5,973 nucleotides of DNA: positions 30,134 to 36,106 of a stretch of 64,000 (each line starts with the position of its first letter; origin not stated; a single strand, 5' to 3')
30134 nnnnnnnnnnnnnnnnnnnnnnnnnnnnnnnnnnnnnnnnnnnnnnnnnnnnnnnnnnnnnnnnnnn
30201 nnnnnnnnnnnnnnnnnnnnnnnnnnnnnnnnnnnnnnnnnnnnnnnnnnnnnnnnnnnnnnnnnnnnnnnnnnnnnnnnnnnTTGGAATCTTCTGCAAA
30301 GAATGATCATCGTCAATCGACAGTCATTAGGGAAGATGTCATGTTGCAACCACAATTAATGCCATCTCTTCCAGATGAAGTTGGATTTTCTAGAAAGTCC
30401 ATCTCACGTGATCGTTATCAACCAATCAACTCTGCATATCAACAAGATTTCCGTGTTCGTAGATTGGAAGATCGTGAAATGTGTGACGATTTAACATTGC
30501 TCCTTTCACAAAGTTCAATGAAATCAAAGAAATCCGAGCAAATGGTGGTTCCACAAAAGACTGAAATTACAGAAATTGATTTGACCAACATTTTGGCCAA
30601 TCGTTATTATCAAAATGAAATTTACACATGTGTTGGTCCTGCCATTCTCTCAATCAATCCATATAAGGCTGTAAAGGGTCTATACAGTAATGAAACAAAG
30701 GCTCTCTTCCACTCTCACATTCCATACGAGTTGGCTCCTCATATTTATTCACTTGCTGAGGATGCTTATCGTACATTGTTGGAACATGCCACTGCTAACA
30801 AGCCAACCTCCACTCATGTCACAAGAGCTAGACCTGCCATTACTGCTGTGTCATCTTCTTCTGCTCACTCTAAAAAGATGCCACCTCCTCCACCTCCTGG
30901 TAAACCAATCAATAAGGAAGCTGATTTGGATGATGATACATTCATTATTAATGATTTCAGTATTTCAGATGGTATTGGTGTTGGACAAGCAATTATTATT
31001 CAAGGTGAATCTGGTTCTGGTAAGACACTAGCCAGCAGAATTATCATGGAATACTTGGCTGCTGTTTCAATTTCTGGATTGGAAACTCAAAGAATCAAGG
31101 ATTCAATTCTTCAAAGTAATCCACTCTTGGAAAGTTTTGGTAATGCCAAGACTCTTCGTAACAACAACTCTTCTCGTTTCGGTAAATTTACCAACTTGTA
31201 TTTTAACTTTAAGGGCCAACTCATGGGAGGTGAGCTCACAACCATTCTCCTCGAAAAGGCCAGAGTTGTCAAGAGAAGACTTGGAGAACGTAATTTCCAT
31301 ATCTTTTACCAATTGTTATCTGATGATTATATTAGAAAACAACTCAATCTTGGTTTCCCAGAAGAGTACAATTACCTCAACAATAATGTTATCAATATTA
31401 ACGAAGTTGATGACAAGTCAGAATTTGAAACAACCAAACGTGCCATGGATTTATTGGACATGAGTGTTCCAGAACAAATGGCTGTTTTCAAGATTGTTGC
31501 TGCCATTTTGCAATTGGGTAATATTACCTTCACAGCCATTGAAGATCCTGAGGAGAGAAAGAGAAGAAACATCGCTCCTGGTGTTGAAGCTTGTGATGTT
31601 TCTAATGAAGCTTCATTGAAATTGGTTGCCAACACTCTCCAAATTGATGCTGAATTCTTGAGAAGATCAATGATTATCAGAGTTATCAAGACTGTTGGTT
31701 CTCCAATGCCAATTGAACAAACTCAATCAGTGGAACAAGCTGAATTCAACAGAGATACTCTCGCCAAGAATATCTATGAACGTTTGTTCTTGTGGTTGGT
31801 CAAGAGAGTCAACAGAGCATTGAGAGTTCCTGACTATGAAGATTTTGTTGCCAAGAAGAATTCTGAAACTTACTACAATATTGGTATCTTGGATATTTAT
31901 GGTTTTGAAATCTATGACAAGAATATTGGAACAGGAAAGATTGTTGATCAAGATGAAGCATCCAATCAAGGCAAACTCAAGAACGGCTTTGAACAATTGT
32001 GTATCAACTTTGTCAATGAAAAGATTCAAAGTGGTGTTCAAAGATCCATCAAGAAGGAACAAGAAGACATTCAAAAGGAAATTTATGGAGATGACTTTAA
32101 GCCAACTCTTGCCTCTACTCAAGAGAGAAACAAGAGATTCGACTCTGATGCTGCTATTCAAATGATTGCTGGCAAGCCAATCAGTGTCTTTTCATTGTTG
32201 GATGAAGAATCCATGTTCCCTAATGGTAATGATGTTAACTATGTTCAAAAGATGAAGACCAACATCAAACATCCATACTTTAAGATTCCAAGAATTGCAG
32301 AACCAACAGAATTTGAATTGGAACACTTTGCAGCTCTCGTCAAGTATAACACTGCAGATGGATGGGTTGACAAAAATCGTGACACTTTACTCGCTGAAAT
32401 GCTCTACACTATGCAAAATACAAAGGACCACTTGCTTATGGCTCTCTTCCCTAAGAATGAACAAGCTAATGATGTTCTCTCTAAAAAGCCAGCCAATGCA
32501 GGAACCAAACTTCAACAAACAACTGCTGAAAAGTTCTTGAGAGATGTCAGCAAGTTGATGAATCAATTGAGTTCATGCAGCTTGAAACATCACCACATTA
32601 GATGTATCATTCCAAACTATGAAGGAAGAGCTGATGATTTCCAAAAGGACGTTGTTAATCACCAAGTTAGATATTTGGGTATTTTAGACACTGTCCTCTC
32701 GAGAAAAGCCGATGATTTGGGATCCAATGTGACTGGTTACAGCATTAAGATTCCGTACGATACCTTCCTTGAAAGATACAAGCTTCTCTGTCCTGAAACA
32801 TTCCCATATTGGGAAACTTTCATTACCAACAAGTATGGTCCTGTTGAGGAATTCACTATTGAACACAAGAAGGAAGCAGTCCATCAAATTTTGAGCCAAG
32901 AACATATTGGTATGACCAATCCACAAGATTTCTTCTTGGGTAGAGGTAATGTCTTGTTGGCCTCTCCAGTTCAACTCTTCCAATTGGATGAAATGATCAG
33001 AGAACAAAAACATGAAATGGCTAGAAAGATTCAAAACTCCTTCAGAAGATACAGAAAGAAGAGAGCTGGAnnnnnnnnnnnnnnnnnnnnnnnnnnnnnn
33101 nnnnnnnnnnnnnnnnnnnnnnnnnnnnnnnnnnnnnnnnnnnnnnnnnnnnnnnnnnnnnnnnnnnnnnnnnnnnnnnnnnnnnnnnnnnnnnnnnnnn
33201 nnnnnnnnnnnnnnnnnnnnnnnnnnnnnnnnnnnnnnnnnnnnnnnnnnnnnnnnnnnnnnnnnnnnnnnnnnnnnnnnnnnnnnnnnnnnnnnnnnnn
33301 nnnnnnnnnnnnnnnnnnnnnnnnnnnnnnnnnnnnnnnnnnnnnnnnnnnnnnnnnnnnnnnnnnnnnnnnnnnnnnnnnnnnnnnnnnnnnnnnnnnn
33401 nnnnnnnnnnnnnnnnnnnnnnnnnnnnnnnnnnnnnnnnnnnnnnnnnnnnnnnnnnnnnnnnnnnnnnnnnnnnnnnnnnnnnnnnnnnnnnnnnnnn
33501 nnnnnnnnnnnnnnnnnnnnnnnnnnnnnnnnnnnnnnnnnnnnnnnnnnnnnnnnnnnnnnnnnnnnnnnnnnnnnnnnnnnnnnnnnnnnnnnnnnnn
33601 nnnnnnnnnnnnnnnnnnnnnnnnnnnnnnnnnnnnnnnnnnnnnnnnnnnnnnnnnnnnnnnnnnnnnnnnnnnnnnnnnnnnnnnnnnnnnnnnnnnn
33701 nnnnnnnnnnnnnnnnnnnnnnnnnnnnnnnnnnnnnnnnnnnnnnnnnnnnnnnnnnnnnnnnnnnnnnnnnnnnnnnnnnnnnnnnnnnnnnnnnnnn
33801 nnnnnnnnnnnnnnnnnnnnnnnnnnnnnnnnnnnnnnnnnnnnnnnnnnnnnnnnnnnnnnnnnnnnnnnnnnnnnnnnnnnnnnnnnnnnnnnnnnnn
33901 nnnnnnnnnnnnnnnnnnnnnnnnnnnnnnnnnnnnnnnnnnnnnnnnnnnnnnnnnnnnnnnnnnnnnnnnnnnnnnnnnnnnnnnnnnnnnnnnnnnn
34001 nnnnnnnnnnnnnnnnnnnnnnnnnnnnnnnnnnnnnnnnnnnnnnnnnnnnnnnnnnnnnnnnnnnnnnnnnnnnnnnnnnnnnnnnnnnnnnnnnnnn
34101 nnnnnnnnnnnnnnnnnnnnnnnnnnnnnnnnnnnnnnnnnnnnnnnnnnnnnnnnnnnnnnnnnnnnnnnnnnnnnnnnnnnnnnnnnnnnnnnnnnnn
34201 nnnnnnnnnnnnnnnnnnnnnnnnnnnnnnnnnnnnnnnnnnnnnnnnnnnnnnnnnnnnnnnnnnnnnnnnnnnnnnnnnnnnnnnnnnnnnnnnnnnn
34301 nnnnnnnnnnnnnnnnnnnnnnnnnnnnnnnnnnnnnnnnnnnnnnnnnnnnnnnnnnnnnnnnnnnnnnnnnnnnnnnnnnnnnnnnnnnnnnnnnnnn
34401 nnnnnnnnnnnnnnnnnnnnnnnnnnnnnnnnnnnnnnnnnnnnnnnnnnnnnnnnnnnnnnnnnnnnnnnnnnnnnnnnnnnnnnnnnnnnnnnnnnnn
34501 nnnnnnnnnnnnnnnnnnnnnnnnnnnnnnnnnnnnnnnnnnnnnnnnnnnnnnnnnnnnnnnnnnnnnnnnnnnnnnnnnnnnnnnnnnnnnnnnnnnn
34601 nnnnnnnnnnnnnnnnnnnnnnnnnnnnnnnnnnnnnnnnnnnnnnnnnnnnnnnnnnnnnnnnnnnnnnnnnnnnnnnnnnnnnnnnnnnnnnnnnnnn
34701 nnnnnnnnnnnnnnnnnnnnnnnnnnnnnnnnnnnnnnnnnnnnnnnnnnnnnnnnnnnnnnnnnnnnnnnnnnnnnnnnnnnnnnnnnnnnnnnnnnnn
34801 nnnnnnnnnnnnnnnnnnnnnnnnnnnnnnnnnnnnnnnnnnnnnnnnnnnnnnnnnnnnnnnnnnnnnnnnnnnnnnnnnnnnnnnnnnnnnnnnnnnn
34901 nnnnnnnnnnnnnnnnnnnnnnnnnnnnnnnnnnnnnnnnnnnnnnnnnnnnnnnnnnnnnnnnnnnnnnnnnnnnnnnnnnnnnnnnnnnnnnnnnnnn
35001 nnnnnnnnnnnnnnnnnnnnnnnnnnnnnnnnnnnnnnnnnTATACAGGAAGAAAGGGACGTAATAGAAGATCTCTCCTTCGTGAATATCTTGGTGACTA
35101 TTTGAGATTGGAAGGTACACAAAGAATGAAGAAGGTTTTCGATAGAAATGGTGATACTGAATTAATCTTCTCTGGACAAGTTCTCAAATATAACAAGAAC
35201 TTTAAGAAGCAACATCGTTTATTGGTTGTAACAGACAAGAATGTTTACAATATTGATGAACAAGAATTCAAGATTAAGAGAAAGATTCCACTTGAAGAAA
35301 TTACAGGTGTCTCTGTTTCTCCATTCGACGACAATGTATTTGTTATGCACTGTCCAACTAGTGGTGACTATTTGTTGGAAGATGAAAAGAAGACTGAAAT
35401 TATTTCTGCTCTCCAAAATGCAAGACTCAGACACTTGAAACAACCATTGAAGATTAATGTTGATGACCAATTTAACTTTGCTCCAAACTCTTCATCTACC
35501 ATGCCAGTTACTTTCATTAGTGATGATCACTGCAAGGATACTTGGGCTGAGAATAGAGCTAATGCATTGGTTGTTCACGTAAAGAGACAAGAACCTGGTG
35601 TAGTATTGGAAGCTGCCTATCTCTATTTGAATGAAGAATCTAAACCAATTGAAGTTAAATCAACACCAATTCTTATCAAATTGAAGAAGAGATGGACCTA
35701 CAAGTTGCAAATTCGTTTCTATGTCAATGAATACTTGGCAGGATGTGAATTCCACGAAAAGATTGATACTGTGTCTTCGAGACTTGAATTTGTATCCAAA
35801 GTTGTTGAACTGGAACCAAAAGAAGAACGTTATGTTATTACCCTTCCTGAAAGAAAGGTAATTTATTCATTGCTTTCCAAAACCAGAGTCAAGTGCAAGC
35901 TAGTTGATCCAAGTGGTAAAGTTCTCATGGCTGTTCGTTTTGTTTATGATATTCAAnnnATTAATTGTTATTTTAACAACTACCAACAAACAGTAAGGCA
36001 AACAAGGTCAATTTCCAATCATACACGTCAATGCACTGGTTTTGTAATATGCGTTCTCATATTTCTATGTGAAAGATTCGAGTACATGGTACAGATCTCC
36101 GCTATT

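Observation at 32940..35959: Myosin tail built from 3-4 tandem TH1-like modules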

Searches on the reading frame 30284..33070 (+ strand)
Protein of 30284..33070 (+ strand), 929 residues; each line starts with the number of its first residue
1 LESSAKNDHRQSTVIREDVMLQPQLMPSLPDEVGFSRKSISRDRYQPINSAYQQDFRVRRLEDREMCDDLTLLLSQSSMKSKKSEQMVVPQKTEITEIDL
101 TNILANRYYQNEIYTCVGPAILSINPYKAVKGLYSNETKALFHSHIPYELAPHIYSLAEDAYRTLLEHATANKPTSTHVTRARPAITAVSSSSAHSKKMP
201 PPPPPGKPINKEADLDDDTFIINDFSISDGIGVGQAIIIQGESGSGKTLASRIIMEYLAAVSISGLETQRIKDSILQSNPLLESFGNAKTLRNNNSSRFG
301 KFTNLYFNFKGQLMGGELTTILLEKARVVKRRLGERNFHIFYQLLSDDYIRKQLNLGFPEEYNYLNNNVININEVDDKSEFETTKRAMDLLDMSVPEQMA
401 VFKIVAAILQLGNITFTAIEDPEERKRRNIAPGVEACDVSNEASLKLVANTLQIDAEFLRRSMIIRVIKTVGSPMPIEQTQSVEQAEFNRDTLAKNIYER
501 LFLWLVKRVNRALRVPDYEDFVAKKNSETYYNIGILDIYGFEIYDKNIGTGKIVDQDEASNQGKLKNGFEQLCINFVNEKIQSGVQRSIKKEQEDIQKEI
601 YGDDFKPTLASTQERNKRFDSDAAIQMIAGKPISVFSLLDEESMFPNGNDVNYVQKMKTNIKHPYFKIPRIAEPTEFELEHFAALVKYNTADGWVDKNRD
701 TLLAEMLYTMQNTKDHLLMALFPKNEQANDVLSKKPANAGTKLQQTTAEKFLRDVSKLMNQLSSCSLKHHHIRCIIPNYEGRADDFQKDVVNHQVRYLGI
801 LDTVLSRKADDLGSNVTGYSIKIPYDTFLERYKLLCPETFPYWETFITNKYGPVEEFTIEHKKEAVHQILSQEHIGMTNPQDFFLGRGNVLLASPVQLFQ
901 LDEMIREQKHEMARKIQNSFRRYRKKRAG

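Call 8: search_protein_families(library=pfam, proteins=[window:30284-33070:+], max_evalue=1)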
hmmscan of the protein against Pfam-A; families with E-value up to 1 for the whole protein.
window:30284-33070:+ (929 aa): 5 families
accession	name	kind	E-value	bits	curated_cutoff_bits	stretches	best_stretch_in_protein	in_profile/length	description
PF00063.27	Myosin_head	-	2.5e-164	548.7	33.3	3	235-547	86-380/679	Myosin head (motor domain)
PF20720.3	nSTAND3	-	0.044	13.9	27.2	1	236-262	19-45/155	Novel STAND NTPase 3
PF06745.19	ATPase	-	0.074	12.8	26.6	1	224-251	9-36/231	KaiC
PF02816.24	Alpha_kinase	-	0.13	12.8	21.3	1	599-719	35-139/185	Alpha-kinase family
PF10392.15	COG5_N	-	0.45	11.2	31.2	0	149-192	44-87/132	Conserved oligomeric Golgi complex subunit 5, N-terminal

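Call 40: search_solved_structures(query=window:30539-33070:+, max_evalue=1e-30)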
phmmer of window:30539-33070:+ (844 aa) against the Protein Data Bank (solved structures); distinct sequences matched with E-value up to 1e-30: 150 (the best 60 are shown).
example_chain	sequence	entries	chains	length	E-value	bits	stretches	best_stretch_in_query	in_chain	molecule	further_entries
6c1d_P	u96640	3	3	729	3.3e-108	366.1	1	150-839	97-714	Unconventional myosin-Ib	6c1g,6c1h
4l79_A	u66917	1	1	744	3.7e-108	365.9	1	150-839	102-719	Unconventional myosin-Ib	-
5v7x_A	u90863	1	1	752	3.7e-108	365.9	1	150-839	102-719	Unconventional myosin-Ib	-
1lkx_A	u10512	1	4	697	1.5e-102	347.4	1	149-759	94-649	MYOSIN IE HEAVY CHAIN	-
4a7f_C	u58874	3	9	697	1.8e-102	347.1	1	149-759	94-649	MYOSIN IE HEAVY CHAIN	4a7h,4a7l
4byf_A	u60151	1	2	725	2.9e-100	339.8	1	150-839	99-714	UNCONVENTIONAL MYOSIN-IC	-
9cfu_P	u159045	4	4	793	1.3e-99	337.7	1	150-839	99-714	Unconventional myosin-Ic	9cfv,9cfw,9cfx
6ui4_A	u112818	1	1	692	2.2e-90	307.2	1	149-836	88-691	myosin I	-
1w9j_A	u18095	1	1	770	3.9e-90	306.3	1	149-753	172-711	MYOSIN II HEAVY CHAIN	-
1w9i_A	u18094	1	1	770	3.9e-90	306.3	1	149-753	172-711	MYOSIN II HEAVY CHAIN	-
7dhw_A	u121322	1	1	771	2.1e-89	303.9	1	144-754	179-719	Motor domain of myosin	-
7b1a_A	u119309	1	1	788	4.9e-89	302.7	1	149-753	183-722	Myosin-2 heavy chain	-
7b19_A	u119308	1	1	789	5e-89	302.7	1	149-753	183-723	Myosin-2 heavy chain,Myosin-2 heavy chain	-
1yv3_A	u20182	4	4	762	5.4e-89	302.6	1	149-753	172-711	Myosin II heavy chain | Myosin-2 heavy chain, non muscle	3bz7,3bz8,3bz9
1w9k_A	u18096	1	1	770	5.8e-89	302.5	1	149-753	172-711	MYOSIN II HEAVY CHAIN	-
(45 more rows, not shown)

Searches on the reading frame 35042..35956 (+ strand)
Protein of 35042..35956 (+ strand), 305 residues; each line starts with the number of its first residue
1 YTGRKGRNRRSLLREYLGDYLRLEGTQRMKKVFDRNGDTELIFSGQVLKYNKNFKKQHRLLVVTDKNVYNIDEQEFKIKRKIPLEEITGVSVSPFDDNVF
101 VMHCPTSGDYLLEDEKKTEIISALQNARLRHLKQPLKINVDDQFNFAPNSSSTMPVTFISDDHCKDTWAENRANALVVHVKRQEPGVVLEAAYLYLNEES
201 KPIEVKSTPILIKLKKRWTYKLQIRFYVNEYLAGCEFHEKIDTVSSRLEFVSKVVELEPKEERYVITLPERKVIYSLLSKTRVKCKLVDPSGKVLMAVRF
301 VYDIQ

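Call 66: predict_structure(alignment_id=A2)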
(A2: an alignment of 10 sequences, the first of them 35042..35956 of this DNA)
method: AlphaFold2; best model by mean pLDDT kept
length: 305 residues; sequences in the alignment: 10
mean_pLDDT: 81.9   pTM: 0.56
mean pLDDT of the five models: 81.9, 80.7, 79.9, 79.7, 76.9
residues with pLDDT >= 90: 76; 70-90: 192; 50-70: 20; < 50: 17
segments of 3 or more residues with pLDDT < 50: 1-17
pLDDT, mean of each block of 10 residues (from residue 1): 36 45 72 88 88 85 92 85 93 82 89 85 89 89 81 82 73 79 74 82 79 87 89 90 88 86 87 85 91 87 83
secondary structure, 60 per line:
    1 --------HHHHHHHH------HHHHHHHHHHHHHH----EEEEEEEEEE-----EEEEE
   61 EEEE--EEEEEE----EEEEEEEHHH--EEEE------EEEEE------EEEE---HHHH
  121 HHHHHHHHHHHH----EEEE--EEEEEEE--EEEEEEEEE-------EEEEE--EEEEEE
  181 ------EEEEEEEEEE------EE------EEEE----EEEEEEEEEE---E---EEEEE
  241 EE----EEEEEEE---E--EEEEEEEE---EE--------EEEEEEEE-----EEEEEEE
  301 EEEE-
elements in order: H9-16 H23-36 E41-50 E56-64 E67-72 E77-83 E89-92 E99-103 E110-113 H117-132 E137-140 E143-149 E152-160 E168-172 E175-180 E187-196 E211-214 E219-228 E236-242 E247-253 E260-267 E281-288 E294-304

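Call 68: fold_search(model_id=the predicted structure, library=pdb)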
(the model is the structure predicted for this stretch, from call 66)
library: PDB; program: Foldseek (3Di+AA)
matches with E <= 10: 1815; with E <= 0.001: 133
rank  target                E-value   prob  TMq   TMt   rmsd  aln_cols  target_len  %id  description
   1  5h1d                  8.8e-09  1.00  0.35  0.72   2.9       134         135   18  Crystal structure of C-terminal of RhoGDI2 (released 2016-10-26)
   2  2jhs                  1.0e-08  1.00  0.35  0.73   3.1       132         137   19  CRYSTAL STRUCTURE OF RHOGDI K135H,K138H,K141H MUTANT (released 2007-05-08)
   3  9x54                  1.1e-08  1.00  0.36  0.74   2.9       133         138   19  Crystal structure of RhoGDI2 in complex with Compound 3054b (released 2025-10-29)
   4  2n80_MODEL_1_B        1.4e-08  1.00  0.36  0.61   2.8       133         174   19  p75NTR DD:RhoGDI (released 2015-12-23)
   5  4r8g_E                1.4e-08  1.00  0.41  0.38   3.2       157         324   24  Crystal Structure of Myosin-1c tail in complex with Calmodulin (released 2014-12-03)
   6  2ji0                  1.5e-08  1.00  0.35  0.71   3.2       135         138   18  CRYSTAL STRUCTURE OF RHOGDI K138Y, K141Y MUTANT (released 2007-05-08)
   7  1rho_C                1.5e-08  1.00  0.34  0.70   3.3       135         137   18  STRUCTURE OF RHO GUANINE NUCLEOTIDE DISSOCIATION INHIBITOR (released 1997-10-15)
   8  9x53                  1.8e-08  1.00  0.36  0.74   2.9       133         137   19  Crystal structure of RhoGDI2 in complex with Compound HR3119 (released 2025-10-29)
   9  4f38_B                2.2e-08  1.00  0.36  0.54   3.1       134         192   19  Crystal structure of geranylgeranylated RhoA in complex with RhoGDI in its active GPPNHP-bound form (released 2012-05-23)
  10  5fr2_B                2.5e-08  1.00  0.35  0.57   3.2       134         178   19  Farnesylated RhoA-GDP in complex with RhoGDI-alpha, lysine acetylated at K178 (released 2016-01-13)
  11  2jht_A                2.8e-08  1.00  0.36  0.75   2.9       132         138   19  CRYSTAL STRUCTURE OF RHOGDI K135T,K138T,K141T MUTANT (released 2007-05-08)
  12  2jhz_A                2.8e-08  1.00  0.34  0.70   3.2       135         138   17  CRYSTAL STRUCTURE OF RHOGDI E155S, E157S MUTANT (released 2007-05-08)
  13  5fr1_B                2.9e-08  1.00  0.35  0.62   3.0       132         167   19  Double acetylated RhoGDI-alpha in complex with RhoA-GDP (released 2016-01-13)
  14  1ds6_B                2.9e-08  1.00  0.34  0.55   3.6       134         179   19  CRYSTAL STRUCTURE OF A RAC-RHOGDI COMPLEX (released 2000-07-12)
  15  1ft0_A                3.4e-08  1.00  0.35  0.75   3.2       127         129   19  CRYSTAL STRUCTURE OF TRUNCATED HUMAN RHOGDI K113A MUTANT (released 2001-05-02)
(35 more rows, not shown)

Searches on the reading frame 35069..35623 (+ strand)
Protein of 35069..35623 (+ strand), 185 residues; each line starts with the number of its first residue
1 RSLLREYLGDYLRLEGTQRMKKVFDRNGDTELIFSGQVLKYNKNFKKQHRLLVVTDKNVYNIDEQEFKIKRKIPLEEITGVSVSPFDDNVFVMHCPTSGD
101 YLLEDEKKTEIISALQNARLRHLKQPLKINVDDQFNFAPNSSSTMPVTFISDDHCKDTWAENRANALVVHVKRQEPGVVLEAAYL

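Call 8: search_protein_families(library=pfam, proteins=[window:35069-35623:+], max_evalue=1)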
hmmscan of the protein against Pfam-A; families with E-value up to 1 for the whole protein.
window:35069-35623:+ (185 aa): 4 families
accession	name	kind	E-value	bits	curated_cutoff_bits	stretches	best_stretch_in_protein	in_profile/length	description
PF06017.19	Myosin_TH1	-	2.3e-39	135.4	31.1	1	2-176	5-185/185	Unconventional myosin tail, actin- and lipid-binding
PF14593.12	PH_3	-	5.2e-06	26.8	25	1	29-108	10-86/104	PH domain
PF23142.2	PH_PLEKHM2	-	0.0082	16.5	22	1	48-130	46-135/140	PLEKHM2 PH domain-like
PF14470.12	bPH_3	-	0.06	14.3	23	1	41-84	18-59/95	Bacterial PH domain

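Call 43: search_solved_structures(query=window:35069-35623:+, max_evalue=1, show_alignments=2)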
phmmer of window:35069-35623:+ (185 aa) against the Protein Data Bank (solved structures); distinct sequences matched with E-value up to 1: 2.
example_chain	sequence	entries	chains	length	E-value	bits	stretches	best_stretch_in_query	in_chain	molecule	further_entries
4r8g_E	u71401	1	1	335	5e-06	29.8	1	20-111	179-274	Unconventional myosin-Ic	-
8dt6_A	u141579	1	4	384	0.51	13.5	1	32-93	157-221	Beta sliding clamp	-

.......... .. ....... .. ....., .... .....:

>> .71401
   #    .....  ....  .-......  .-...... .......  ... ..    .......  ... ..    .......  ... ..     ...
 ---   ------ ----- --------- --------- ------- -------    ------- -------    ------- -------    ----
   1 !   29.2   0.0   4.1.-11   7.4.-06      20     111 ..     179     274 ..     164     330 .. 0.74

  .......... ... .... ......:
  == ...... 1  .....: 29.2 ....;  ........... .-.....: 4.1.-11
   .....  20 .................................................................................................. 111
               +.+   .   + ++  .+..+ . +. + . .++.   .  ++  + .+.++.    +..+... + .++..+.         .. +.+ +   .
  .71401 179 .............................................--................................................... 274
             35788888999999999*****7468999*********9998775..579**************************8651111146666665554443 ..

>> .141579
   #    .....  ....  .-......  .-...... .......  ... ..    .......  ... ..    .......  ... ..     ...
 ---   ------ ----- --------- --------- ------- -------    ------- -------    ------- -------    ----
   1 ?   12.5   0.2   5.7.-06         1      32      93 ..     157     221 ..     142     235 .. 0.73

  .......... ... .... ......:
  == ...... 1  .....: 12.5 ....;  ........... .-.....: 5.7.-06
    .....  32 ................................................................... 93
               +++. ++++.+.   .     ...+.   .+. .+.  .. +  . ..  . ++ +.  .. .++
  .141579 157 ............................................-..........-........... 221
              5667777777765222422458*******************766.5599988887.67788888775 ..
